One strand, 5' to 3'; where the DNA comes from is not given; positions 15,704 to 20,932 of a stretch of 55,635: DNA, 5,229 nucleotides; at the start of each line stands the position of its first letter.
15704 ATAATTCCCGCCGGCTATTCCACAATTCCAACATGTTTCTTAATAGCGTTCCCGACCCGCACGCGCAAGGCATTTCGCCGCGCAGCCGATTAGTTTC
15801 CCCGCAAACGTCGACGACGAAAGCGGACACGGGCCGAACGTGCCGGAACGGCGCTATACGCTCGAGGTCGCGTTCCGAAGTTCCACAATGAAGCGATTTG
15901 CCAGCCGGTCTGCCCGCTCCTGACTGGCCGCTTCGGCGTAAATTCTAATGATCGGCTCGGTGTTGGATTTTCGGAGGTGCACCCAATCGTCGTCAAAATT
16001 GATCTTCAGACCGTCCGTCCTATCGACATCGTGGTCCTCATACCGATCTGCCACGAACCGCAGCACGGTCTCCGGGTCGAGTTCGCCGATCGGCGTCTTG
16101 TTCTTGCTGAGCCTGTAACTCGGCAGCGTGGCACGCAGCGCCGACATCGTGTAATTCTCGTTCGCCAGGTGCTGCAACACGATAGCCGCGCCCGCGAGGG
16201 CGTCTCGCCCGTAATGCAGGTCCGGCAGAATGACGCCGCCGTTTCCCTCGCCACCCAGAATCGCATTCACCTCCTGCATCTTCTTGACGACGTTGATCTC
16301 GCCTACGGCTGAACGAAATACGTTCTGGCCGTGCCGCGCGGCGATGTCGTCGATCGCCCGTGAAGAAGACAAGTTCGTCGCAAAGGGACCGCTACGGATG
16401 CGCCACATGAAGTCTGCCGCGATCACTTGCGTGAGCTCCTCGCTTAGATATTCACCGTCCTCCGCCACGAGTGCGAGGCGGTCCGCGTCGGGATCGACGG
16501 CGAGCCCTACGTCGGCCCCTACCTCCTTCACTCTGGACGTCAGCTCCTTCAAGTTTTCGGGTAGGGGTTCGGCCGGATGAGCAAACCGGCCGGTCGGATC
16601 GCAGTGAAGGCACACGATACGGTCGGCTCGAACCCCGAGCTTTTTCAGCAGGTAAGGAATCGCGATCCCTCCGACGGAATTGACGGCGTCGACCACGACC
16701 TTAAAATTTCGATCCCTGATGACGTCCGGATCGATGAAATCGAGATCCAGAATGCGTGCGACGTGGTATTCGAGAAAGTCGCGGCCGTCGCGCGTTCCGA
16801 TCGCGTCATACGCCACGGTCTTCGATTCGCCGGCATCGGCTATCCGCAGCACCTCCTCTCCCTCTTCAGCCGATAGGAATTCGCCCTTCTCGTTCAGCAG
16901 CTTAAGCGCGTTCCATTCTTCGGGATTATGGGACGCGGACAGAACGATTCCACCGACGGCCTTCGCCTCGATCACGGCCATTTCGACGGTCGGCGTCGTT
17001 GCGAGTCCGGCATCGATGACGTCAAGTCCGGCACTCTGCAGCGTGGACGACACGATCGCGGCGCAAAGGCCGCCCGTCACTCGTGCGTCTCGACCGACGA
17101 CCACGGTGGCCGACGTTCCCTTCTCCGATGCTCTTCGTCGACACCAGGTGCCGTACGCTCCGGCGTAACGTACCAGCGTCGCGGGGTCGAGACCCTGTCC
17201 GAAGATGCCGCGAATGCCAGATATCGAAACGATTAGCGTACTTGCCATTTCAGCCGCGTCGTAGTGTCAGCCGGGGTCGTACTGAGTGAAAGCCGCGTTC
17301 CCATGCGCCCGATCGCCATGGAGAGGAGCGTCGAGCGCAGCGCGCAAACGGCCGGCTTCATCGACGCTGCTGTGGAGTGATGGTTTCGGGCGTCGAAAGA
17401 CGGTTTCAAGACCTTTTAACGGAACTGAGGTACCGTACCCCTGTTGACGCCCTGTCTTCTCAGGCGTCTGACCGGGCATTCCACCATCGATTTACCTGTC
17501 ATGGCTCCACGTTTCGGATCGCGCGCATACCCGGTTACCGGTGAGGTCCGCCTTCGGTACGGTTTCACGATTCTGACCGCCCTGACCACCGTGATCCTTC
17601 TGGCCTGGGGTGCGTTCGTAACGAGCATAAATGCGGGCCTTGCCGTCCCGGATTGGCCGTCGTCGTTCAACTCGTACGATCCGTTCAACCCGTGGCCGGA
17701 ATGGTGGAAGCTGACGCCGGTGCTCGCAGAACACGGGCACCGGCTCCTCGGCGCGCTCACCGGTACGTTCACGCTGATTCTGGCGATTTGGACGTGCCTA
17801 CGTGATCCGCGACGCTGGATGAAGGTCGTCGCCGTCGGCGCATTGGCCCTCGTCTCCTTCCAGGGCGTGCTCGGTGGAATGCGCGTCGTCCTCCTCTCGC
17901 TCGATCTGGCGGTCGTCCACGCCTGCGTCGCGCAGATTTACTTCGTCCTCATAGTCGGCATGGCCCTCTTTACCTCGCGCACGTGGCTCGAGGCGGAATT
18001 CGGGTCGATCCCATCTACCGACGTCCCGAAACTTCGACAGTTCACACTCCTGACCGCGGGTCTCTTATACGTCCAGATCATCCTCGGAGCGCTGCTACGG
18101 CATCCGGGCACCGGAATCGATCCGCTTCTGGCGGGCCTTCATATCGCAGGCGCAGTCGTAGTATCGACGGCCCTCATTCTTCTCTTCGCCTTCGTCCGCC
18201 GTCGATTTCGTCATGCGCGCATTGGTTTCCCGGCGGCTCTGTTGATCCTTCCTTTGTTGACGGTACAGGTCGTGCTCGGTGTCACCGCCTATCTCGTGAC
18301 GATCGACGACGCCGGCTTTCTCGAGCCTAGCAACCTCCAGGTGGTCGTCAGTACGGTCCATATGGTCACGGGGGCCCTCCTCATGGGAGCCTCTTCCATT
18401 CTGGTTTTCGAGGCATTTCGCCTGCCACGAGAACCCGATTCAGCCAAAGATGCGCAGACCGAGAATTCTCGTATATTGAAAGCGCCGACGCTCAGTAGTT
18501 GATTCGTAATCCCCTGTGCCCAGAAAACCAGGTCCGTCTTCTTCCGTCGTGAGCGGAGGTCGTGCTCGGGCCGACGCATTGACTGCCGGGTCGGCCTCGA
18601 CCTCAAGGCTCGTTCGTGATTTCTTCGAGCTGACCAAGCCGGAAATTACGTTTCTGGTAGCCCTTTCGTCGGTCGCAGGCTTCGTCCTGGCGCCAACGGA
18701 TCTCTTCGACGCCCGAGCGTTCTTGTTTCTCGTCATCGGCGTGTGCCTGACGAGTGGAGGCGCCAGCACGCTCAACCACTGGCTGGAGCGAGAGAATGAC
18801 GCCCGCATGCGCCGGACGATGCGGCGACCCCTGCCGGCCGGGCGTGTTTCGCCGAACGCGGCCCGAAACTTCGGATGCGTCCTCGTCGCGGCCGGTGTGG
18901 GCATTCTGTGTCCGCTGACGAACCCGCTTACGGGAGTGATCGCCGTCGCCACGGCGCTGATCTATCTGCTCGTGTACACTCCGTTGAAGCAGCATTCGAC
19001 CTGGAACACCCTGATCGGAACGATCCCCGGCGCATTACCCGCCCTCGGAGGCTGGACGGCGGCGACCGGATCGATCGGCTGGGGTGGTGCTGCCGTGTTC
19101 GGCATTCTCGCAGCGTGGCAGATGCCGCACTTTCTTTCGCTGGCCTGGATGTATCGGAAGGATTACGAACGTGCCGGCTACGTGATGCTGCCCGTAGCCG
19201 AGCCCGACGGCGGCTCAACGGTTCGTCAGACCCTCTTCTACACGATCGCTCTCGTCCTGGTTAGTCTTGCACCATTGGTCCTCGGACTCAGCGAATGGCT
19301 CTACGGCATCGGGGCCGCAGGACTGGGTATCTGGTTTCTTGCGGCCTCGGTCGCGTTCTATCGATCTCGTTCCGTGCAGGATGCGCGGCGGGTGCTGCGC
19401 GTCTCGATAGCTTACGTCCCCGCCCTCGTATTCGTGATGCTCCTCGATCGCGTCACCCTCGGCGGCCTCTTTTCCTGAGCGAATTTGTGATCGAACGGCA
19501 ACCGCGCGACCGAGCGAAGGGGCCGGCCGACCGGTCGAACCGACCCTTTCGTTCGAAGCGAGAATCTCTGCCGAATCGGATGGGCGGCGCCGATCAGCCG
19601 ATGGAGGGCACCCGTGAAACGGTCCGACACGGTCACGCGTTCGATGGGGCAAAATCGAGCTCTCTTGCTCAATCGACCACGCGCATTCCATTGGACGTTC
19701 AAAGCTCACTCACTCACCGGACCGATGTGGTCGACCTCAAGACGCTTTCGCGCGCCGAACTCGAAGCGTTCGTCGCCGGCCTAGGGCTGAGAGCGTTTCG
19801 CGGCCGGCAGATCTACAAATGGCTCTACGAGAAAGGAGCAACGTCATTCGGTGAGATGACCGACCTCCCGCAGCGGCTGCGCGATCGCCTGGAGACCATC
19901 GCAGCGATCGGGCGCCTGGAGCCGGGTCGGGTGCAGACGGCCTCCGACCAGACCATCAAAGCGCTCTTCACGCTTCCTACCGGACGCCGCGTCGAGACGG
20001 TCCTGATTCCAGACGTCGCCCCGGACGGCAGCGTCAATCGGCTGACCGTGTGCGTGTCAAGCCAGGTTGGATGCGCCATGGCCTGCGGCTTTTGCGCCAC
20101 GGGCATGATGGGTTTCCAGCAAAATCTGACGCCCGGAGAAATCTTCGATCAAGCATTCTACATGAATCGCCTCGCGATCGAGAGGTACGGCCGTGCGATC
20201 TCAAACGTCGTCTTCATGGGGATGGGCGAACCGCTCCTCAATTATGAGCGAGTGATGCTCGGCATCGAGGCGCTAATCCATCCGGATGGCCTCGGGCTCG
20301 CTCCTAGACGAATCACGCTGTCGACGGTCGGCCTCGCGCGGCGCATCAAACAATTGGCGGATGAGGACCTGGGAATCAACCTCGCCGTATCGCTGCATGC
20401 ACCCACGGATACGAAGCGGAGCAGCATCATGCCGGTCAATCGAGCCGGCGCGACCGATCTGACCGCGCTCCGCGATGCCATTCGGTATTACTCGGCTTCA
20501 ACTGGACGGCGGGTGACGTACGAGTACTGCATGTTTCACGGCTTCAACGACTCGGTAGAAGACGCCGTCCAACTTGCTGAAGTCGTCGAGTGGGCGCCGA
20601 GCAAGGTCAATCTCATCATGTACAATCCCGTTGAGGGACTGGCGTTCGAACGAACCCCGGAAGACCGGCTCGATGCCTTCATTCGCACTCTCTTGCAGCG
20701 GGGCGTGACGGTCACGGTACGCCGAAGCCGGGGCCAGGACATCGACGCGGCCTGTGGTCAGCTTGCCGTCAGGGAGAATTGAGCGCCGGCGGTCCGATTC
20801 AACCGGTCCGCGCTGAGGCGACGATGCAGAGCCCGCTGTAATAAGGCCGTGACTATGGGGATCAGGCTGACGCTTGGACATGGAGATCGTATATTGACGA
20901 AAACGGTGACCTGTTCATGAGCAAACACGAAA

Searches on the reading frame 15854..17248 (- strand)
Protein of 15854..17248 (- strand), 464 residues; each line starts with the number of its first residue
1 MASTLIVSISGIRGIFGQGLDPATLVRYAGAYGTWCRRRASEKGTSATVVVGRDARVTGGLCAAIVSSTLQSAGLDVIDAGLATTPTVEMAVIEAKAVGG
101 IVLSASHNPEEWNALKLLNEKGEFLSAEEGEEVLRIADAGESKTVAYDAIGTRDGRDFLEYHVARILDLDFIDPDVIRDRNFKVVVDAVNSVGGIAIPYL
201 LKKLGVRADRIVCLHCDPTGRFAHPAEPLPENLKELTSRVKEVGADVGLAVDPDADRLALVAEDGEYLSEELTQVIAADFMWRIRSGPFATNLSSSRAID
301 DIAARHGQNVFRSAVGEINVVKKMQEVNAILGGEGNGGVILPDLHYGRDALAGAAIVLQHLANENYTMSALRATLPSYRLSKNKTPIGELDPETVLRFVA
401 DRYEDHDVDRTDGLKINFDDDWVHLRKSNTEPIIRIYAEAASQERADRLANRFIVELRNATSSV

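Call 70: search_protein_families(library=pfam, proteins=[window:15854-17248:-], max_evalue=0.0001)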
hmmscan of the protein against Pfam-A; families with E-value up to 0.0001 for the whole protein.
window:15854-17248:- (464 aa): 4 families
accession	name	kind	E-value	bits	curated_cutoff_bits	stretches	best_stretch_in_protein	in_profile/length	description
PF02878.22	PGM_PMM_I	-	7.6e-29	100.6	22.5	1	10-141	7-135/138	Phosphoglucomutase/phosphomannomutase, alpha/beta/alpha domain I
PF02879.22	PGM_PMM_II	-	1.8e-22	80.2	29.3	1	171-265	10-103/103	Phosphoglucomutase/phosphomannomutase, alpha/beta/alpha domain II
PF02880.22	PGM_PMM_III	-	2.9e-18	66.5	20.7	1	277-374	9-110/115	Phosphoglucomutase/phosphomannomutase, alpha/beta/alpha domain III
PF00408.26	PGM_PMM_IV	-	5.7e-11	42.8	23.1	1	405-453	21-65/68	Phosphoglucomutase/phosphomannomutase, C-terminal domain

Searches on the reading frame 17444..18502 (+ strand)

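Call 70: search_protein_families(library=pfam, proteins=[window:17444-18502:+], max_evalue=0.0001)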
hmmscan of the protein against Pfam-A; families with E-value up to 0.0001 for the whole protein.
window:17444-18502:+ (352 aa): 1 family
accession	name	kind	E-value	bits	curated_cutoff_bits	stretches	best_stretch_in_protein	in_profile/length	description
PF02628.20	COX15-CtaA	-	2.1e-19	70.1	29.9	1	41-221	3-207/322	Cytochrome oxidase assembly protein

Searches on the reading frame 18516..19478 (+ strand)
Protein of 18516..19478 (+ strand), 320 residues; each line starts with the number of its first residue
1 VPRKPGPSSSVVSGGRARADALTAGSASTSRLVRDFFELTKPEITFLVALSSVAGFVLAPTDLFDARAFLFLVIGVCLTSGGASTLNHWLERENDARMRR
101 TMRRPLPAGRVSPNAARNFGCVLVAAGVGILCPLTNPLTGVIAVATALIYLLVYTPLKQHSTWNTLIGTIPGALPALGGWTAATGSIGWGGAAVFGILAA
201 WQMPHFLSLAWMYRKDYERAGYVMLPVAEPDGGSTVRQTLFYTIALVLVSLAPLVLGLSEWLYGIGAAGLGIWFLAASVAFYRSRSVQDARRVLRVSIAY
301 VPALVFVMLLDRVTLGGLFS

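Call 70: search_protein_families(library=pfam, proteins=[window:18516-19478:+], max_evalue=0.0001)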
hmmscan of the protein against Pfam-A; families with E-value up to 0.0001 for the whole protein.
window:18516-19478:+ (320 aa): 1 family
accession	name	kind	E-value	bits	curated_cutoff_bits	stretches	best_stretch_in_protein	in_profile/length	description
PF01040.23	UbiA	-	1.6e-56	191.9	34.2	1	50-294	3-244/250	UbiA prenyltransferase family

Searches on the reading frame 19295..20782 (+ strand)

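Call 70: search_protein_families(library=pfam, proteins=[window:19295-20782:+], max_evalue=0.0001)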
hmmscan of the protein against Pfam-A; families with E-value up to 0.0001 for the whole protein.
window:19295-20782:+ (495 aa): 2 families
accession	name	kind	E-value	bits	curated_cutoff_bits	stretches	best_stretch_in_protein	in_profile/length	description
PF21016.3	RlmN_N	-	3.9e-17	62.2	24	1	146-205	1-60/60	Ribosomal RNA large subunit methyltransferase N-terminal domain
PF04055.27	Radical_SAM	-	2e-12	48.1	29.5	1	255-427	2-165/166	Radical SAM superfamily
